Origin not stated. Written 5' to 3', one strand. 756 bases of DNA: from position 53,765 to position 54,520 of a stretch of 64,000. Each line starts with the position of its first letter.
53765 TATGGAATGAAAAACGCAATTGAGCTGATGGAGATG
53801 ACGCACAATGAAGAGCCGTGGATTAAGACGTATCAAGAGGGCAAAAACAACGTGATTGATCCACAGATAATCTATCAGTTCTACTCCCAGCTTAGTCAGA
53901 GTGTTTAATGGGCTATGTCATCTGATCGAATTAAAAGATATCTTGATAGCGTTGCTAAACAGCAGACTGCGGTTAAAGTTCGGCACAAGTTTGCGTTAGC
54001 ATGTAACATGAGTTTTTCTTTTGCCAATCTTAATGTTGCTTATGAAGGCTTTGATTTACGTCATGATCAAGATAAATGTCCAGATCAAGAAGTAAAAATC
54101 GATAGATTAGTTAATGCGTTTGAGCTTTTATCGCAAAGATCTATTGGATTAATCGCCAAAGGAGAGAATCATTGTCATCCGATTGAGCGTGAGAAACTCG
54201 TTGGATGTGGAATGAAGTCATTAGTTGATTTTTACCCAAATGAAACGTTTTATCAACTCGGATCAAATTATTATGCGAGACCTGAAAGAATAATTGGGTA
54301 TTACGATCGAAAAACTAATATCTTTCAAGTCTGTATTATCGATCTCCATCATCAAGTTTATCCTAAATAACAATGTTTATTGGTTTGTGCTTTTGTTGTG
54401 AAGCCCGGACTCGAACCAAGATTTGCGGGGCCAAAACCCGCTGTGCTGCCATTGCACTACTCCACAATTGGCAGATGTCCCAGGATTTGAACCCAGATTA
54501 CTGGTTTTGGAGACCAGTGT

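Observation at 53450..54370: Panacea/SocA-like antitoxin-domain gene paired with an unrecognisable 151-aa protein inside the phage accessory region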

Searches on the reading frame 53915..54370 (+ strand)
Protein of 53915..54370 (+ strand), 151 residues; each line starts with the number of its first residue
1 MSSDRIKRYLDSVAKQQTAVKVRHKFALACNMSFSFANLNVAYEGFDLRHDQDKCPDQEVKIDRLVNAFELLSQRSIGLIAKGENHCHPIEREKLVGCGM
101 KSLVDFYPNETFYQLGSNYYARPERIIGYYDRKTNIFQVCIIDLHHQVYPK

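Call 3: search_protein_families(library=pfam, proteins=[window:53915-54370:+], max_evalue=1)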
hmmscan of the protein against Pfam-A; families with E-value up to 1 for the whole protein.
window:53915-54370:+ (151 aa): 1 family
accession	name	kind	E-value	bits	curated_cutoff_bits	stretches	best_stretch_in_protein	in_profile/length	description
PF22625.2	ECR1_N_2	-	0.11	12.7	27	1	108-139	18-47/51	Exosome RNA binding protein RRP4 N-terminal domain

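Call 4: search_protein_families(library=phrogs, proteins=[window:53915-54370:+], max_evalue=1)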
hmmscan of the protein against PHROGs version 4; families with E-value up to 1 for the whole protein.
window:53915-54370:+ (151 aa): 3 families
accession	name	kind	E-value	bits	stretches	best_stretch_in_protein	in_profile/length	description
phrog_28301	-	unknown function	0.21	13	1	49-67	17-35/73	-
phrog_32303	-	unknown function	0.3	12.2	1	18-64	53-99/130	-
phrog_36748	-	unknown function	0.36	11.7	1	116-150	16-51/72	-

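Call 5: search_protein_families(library=ncbifam, proteins=[window:53915-54370:+], max_evalue=1)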
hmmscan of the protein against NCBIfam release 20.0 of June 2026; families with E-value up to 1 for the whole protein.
window:53915-54370:+ (151 aa): 2 families
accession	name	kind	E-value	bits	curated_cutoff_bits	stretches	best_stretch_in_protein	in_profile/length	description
NF046006.1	MAG6450_fam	subfamily_domain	0.0026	18.3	40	1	122-149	77-102/103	MAG6450 family protein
NF011581.0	PRK15005.1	equivalog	0.045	13.9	166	1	24-119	36-129/144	universal stress protein UspF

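Call 6: search_protein_families(library=padloc, proteins=[window:53915-54370:+], max_evalue=1)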
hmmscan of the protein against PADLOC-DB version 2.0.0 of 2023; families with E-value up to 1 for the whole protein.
window:53915-54370:+ (151 aa): 0 families

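Call 9: find_homologous_proteins(query=window:53915-54370:+, max_evalue=0.01)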
Query window:53915-54370:+ (151 aa): 1 proteins with E <= 0.01 among 2 candidates.
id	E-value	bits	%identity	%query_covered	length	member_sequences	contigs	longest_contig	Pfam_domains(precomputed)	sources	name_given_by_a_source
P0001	1.7e-98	345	100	100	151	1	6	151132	-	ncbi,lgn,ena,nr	ncbi:hypothetical protein IJJ08_03825 [bacterium]|nr:hypothetical protein [bacterium]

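Call 12: find_encoding_contigs(protein=P0001, flank=8000, max_places=6)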
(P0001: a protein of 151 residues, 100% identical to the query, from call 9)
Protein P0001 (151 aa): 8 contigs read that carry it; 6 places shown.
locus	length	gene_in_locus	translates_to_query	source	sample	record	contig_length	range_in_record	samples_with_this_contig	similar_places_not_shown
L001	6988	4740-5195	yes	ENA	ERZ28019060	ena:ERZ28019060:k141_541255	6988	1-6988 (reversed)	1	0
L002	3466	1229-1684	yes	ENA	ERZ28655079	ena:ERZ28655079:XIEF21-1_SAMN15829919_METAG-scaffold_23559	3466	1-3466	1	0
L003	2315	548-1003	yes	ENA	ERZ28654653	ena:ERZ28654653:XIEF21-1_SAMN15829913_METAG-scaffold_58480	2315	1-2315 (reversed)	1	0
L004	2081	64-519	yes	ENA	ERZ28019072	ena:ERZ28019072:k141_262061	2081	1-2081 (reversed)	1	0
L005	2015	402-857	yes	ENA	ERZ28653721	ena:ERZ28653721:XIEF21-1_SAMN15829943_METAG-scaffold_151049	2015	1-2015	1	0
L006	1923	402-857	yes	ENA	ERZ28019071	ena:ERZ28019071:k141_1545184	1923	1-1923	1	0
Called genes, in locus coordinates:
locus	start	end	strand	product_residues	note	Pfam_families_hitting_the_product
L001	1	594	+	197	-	?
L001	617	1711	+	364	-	PF08614:ATG16 (faint), PF04102:SlyX (faint)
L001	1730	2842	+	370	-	PF03406:Phage_fiber_2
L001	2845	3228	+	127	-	-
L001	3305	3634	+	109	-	-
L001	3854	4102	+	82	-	-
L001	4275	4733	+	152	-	PF13274:SocA_Panacea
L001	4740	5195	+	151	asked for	-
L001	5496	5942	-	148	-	PF05105:Phage_holin_4_1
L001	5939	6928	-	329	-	PF05257:CHAP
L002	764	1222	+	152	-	PF13274:SocA_Panacea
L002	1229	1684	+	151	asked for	-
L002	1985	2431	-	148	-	PF05105:Phage_holin_4_1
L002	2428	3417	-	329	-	PF05257:CHAP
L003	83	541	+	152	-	PF13274:SocA_Panacea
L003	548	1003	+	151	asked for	-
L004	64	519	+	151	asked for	-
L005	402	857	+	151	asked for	-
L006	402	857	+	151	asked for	-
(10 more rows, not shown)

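Call 23: search_protein_representatives(protein=window:53915-54370:+)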
Query: 151 residues. Proteins with E-value up to 0.001 (for the whole library): 19; up to 1e-10: 3; up to 1e-30: 1. The best 19 are listed.
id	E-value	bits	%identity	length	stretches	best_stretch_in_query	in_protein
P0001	5.5e-99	344.5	100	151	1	1-151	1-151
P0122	3.6e-23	98.6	38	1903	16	39-73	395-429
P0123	9.9e-20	87.4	39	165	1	16-149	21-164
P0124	1.5e-09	54.4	36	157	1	6-151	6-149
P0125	1.7e-09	54.2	36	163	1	31-151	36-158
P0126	9.3e-09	51.8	34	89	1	82-151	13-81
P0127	3.3e-07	46.8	29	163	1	11-150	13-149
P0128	1.3e-06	44.9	29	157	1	5-150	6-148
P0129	2.1e-06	44.1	34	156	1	32-150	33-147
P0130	2.2e-06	44.1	32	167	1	43-151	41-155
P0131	2.5e-06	43.9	30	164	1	4-151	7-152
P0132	3.4e-06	43.5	30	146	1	29-148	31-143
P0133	3.8e-06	43.3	29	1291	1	53-90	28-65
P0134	8.5e-06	42.2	33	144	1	65-148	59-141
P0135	5.6e-05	39.5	33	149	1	62-149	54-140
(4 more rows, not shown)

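Call 27: predict_structure(protein=window:53915-54370:+)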
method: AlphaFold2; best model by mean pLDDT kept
length: 151 residues; sequences in the alignment: 1
mean_pLDDT: 35.8   pTM: 0.32
mean pLDDT of the five models: 35.8, 35.3, 33.6, 32.4, 30.1
residues with pLDDT >= 90: 0; 70-90: 0; 50-70: 18; < 50: 133
segments of 3 or more residues with pLDDT < 50: 1-89, 98-103, 115-151
pLDDT, mean of each block of 10 residues (from residue 1): 35 31 24 25 26 31 35 31 37 54 52 48 41 37 30 26
secondary structure, 60 per line:
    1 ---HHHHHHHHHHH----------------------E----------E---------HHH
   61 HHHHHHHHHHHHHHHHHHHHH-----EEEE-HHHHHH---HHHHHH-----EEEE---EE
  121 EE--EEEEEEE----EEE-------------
elements in order: H4-14 H58-81 E87-90 H92-97 H101-106 E112-115 E119-122 E125-131 E136-138

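Call 28: find_homologous_proteins(query=A1, max_evalue=0.001)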
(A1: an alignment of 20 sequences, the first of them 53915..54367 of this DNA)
Query A1 (20 sequences) (151 aa, profile of the alignment): 4 proteins with E <= 0.001 among 1124 candidates.
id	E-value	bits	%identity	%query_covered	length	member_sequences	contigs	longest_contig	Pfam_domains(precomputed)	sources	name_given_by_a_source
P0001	7.5e-41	158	100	100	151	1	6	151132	-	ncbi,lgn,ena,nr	ncbi:hypothetical protein IJJ08_03825 [bacterium]|nr:hypothetical protein [bacterium]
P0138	2.4e-39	153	28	71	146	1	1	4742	-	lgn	-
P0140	3.1e-39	153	38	42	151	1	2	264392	-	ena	-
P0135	5.3e-32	129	33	56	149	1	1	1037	-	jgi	jgi:hypothetical protein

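Call 29: find_related_loci(query=A1, collection=viral_contigs, flank=4000)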
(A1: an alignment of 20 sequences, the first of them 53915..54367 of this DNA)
Query A1 (151 aa) in viral_contigs; peptide patterns used: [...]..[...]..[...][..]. (x = any residue, [..] = any of these).
94 stretches matched a pattern; 1 encode a relative of the query (tblastn E <= 1e-3); 1 distinct loci.
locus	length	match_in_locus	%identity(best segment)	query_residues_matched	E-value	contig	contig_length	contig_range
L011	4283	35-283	34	65-148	1e-13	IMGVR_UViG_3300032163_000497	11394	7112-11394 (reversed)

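Call 30: find_related_loci(query=A1, collection=genome_contigs, flank=4000)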
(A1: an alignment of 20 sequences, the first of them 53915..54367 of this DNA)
Query A1 (151 aa) in genome_contigs; peptide patterns used: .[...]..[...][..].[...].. (x = any residue, [..] = any of these).
23 stretches matched a pattern, but none encodes a relative of the query by tblastn (E <= 1e-3).

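Call 31: find_related_loci(query=A1, collection=metagenome_contigs, flank=4000)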
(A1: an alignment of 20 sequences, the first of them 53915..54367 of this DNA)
Query A1 (151 aa) in metagenome_contigs; peptide patterns used: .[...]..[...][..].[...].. (x = any residue, [..] = any of these).
50 stretches matched a pattern; 12 encode a relative of the query (tblastn E <= 1e-3); 12 distinct loci.
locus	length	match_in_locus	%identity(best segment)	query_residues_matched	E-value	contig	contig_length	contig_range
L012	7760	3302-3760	36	9-151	3e-27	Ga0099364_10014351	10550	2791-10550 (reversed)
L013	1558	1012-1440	30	1-148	5e-16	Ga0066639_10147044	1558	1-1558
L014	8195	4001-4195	34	86-151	1e-13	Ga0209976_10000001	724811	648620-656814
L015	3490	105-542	27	4-151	3e-13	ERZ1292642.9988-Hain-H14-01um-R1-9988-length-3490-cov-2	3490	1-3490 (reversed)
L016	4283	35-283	34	65-148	1e-12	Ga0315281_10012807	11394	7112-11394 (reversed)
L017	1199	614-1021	27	8-148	1e-11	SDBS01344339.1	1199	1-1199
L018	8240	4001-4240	32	68-148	1e-10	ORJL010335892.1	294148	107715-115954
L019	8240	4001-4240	32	68-148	1e-10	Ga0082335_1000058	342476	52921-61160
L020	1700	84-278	34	85-150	8e-11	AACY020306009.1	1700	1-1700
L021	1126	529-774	32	65-148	9e-10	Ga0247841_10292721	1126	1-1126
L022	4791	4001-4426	25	1-148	3e-9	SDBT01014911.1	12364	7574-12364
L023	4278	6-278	31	68-150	5e-7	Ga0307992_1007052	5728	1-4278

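Call 32: search_protein_families(library=ncbifam, alignment_id=A1, max_evalue=1)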
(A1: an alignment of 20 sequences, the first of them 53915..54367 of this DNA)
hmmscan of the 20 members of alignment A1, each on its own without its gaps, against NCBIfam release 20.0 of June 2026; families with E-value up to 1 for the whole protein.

A. member 1, window:53915-54367:+ (151 aa): 2 families
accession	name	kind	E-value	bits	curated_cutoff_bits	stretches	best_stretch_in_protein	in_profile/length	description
NF046006.1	MAG6450_fam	subfamily_domain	0.0026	18.3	40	1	122-149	77-102/103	MAG6450 family protein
NF011581.0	PRK15005.1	equivalog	0.045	13.9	166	1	24-119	36-129/144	universal stress protein UspF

B. families by the number of members that match (of 20 scanned): 7 families
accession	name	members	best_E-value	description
NF046006.1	MAG6450_fam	17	3.5e-05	MAG6450 family protein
NF009631.0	PRK13149.2-2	1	0.0038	H/ACA RNA-protein complex component Gar1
NF011581.0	PRK15005.1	1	0.045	universal stress protein UspF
NF009506.0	PRK12864.1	1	0.048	YciI-like protein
NF040629.1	PGI_Meth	1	0.065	glucose-6-phosphate isomerase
NF033600.0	staphylopine_DH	1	0.079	staphylopine biosynthesis dehydrogenase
NF009915.0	PRK13375.1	1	0.36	mannosyltransferase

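Call 33: search_solved_structures(query=A1, max_evalue=10, show_alignments=2)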
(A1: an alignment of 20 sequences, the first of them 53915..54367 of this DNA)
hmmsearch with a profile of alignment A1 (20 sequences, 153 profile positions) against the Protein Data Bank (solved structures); distinct sequences matched with E-value up to 10: 1.
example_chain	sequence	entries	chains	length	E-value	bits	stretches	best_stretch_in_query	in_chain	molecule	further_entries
4q8k_A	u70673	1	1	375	0.39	14.2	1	29-91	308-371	Alginase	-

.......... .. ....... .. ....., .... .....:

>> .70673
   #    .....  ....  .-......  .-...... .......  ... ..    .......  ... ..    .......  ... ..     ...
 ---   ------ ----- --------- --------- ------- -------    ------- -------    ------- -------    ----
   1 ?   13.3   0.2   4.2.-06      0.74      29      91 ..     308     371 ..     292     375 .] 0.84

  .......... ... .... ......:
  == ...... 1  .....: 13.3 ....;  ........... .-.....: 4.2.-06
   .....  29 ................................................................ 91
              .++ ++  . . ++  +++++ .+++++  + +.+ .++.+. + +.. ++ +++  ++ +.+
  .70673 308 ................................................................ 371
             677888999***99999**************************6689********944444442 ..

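Call 34: search_protein_families(library=pfam, alignment_id=A1, max_evalue=1)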
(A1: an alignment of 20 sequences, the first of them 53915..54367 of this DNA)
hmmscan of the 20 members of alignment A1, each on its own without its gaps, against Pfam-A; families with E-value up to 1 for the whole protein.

A. member 1, window:53915-54367:+ (151 aa): 1 family
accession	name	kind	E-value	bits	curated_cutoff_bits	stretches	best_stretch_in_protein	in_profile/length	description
PF22625.2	ECR1_N_2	-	0.11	12.7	27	1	108-139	18-47/51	Exosome RNA binding protein RRP4 N-terminal domain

B. families by the number of members that match (of 20 scanned): 7 families
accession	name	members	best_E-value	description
PF24584.1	Ig_CYK3_C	1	0.011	CYK3 C-terminal Ig-like domain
PF03073.20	TspO_MBR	1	0.035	TspO/MBR family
PF04320.19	YggL_50S_bp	1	0.056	YggL 50S ribosome-binding protein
PF09533.15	DUF2380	1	0.057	Predicted lipoprotein of unknown function (DUF2380)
PF10865.14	DUF2703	1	0.069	Domain of unknown function (DUF2703)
PF18051.6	RPN1_C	1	0.087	26S proteasome non-ATPase regulatory subunit RPN1 C-terminal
PF22625.2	ECR1_N_2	1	0.11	Exosome RNA binding protein RRP4 N-terminal domain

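Call 51: predict_structure(alignment_id=A2)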
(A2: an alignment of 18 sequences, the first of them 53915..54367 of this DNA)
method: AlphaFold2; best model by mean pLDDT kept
length: 151 residues; sequences in the alignment: 18
mean_pLDDT: 83.1   pTM: 0.71
mean pLDDT of the five models: 83.1, 82.2, 80.9, 78.5, 77.9
residues with pLDDT >= 90: 57; 70-90: 71; 50-70: 19; < 50: 4
segments of 3 or more residues with pLDDT < 50: none
pLDDT, mean of each block of 10 residues (from residue 1): 82 67 53 92 83 75 86 81 81 95 96 86 89 93 90 74
secondary structure, 60 per line:
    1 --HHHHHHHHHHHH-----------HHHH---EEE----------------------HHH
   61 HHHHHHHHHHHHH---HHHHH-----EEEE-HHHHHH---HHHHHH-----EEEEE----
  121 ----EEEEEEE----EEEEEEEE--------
elements in order: H3-14 H26-29 E33-35 H58-73 H77-81 E87-90 H92-97 H101-106 E112-116 E125-131 E136-143

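Call 57: fold_search(model_id=the predicted structure, library=pdb)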
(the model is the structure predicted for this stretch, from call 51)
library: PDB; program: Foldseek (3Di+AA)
matches with E <= 10: 264; with E <= 0.001: 0
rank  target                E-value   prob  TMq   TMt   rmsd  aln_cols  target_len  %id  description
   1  5ycl_B                1.1e-01  0.18  0.18  0.26   9.8        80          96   15  Crystal structure of HigBA complex from Shigella flexneri (released 2018-09-19)
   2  1wmi_A                1.3e-01  0.35  0.20  0.32   8.6        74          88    7  Crystal structure of archaeal RelE-RelB complex from Pyrococcus horikoshii OT3 (released 2005-03-15)
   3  6kml_A                1.5e-01  0.28  0.28  0.37   9.3       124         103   13  2.09 Angstrom resolution crystal structure of tetrameric HigBA toxin-antitoxin complex from E.coli (released 2020-11-18)
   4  5ycl_D                1.6e-01  0.35  0.29  0.38   5.5       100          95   11  Crystal structure of HigBA complex from Shigella flexneri (released 2018-09-19)
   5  9w3a_D                2.1e-01  0.60  0.39  0.49   5.6       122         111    7  Crystal structure of PfiAT toxin-antitoxin complex (released 2026-02-11)
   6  9w3a_A                2.1e-01  0.60  0.39  0.48   5.6       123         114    8  Crystal structure of PfiAT toxin-antitoxin complex (released 2026-02-11)
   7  6kml_C                2.2e-01  0.23  0.28  0.36   9.4       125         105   12  2.09 Angstrom resolution crystal structure of tetrameric HigBA toxin-antitoxin complex from E.coli (released 2020-11-18)
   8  7v6w_E                2.4e-01  0.75  0.39  0.59   4.5       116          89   11  Crystal structure of heterohexameric Sa2YoeB-Sa2YefM complex bound to 26bp-DNA (released 2021-12-15)
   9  7v5y_E                2.4e-01  0.72  0.39  0.60   4.5       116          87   11  Crystal structure of hexameric complex of Sa2YoeB-Sa2YefM toxin-antitoxin from Staphylococcus aureus (released 2021-12-15)
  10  5ifg_A                2.4e-01  0.16  0.22  0.29   9.8       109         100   16  Crystal structure of HigA-HigB complex from E. Coli (released 2017-03-01)
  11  8a0x_C                3.3e-01  0.20  0.20  0.26   9.8        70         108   13  Crystal structure of the HigB2-HigA2 tetramer in complex with operator DNA (released 2023-05-03)
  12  9w3a_C                3.5e-01  0.51  0.39  0.49   5.6       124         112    8  Crystal structure of PfiAT toxin-antitoxin complex (released 2026-02-11)
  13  9v9n_A                3.7e-01  0.07  0.16  0.06  11.6       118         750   13  Cryo-EM structure of KICSTOR CCC complex (state 5) (released 2025-11-12)
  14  9w3a_B                3.9e-01  0.47  0.39  0.49   5.8       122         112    8  Crystal structure of PfiAT toxin-antitoxin complex (released 2026-02-11)
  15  2khe_MODEL_1_A        4.5e-01  0.54  0.38  0.58   5.4       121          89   12  Solution Structure of the Bacterial Toxin Rele from Thermus Thermophilus HB8 (released 2010-03-31)
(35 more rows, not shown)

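Call 64: search_protein_families(library=pfam, proteins=[L012:14-1855:+, L012:1804-2607:+, L012:4082-5086:+, L012:5087-6205:+, L018:590-1729:-, L018:2220-3260:-, L018:5218-6282:-, L022:45-1691:+, L022:1992-2582:+, L022:2890-3435:-], max_evalue=0.0001)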
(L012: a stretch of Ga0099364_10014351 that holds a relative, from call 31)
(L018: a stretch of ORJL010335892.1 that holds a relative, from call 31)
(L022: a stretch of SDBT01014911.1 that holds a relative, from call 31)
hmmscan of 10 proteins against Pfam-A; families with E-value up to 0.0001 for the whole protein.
L012:14-1855:+ (613 aa): 6 families
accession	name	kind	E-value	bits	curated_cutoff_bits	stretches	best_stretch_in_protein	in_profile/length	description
PF25390.1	WD40_RLD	-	1.7e-114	383.3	150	2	39-335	40-334/363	RCC1-like domain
PF13540.12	RCC1_2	-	1.5e-72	238.2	22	7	137-166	1-30/30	Regulator of chromosome condensation (RCC1) repeat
PF00415.24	RCC1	-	1.3e-66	221.4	21.7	5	154-202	2-50/50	Regulator of chromosome condensation (RCC1) repeat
PF25384.1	Alsin_RLD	-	1.4e-18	67.9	100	0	137-171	277-311/405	Alsin RCC1-like domain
PF01833.30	TIG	-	2.3e-09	37.6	20.9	0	2-24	4-26/84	IPT/TIG domain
PF23366.1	Beta-prop_HVO_0234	-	1.8e-06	28.2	27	0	76-108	220-252/274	HVO_0234-like, beta propeller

L012:1804-2607:+ (267 aa): 0 families

L012:4082-5086:+ (334 aa): 0 families

L012:5087-6205:+ (372 aa): 0 families

L018:590-1729:- (379 aa): 0 families

L018:2220-3260:- (346 aa): 0 families

L018:5218-6282:- (354 aa): 0 families

L022:45-1691:+ (548 aa): 0 families

L022:1992-2582:+ (196 aa): 0 families

L022:2890-3435:- (181 aa): 0 families

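Call 76: search_dna_similar(query=window:53915-54367:+, collection=phages, mode=protein, max_evalue=1, max_rows=20)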
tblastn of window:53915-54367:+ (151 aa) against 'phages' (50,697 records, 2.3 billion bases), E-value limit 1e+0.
Records with a match: 1; places in all: 1; records where one place covers at least 80% of the query: 0.
Best place of each record, by identity: <60% 1.
By first word of the organism name: Bacteriophage 1.
By host as written in the record: - 1.
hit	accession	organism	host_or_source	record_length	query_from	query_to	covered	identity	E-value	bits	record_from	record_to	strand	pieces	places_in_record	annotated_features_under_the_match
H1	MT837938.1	Bacteriophage sp.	human fecal samples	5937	58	137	53%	25.3%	6e-1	35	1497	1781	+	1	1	record has no annotation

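Call 94: fold_search(model_id=the predicted structure, library=viral)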
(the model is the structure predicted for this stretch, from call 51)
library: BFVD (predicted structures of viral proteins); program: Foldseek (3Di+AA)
matches with E <= 10: 444; with E <= 0.001: 0
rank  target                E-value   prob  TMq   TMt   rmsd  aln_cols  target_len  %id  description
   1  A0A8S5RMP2            2.9e-01  0.07  0.17  0.17  17.4       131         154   13  Uncharacterized protein [virus sp. ctviY17]
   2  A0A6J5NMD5            3.9e-01  0.14  0.24  0.17  22.8       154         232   11  Uncharacterized protein [uncultured Caudovirales phage]
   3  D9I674                4.5e-01  0.15  0.29  0.35   8.0       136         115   13  Uncharacterized protein [Acinetobacter phage 133]
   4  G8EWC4                5.1e-01  0.06  0.21  0.12  19.3       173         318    9  (no name in the UniProt tables at hand)
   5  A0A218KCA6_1          5.1e-01  0.03  0.15  0.03  29.7       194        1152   10  Putative tail tape measure protein [Bacillus phage PBC2]
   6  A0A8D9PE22            5.4e-01  0.14  0.19  0.08   3.2        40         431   12  Uncharacterized protein [Myoviridae sp. ctjz83]
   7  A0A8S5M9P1            5.4e-01  0.06  0.17  0.24  14.0        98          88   13  Uncharacterized protein [Siphoviridae sp. ctv4j104]
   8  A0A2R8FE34            5.8e-01  0.05  0.17  0.14  18.0       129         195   12  F-box domain-containing protein [Brazilian cedratvirus IHUMI]
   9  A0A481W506            5.8e-01  0.05  0.18  0.08  15.3       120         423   15  Uncharacterized protein [Pseudomonas phage Psa21]
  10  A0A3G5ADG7            6.5e-01  0.13  0.17  0.19   7.7        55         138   13  Uncharacterized protein [Satyrvirus sp.]
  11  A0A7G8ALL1            6.5e-01  0.08  0.25  0.12  17.3       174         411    9  (no name in the UniProt tables at hand)
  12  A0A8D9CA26            6.5e-01  0.03  0.16  0.12  17.5       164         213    8  Uncharacterized protein [uncultured marine phage]
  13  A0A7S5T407            7.9e-01  0.23  0.22  0.03   3.3        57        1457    5  (no name in the UniProt tables at hand)
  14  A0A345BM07            8.4e-01  0.12  0.20  0.31   6.9        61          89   15  Uncharacterized protein [Erwinia phage Pavtok]
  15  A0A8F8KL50            8.4e-01  0.08  0.19  0.21   5.4        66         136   14  Uncharacterized protein [Clandestinovirus]
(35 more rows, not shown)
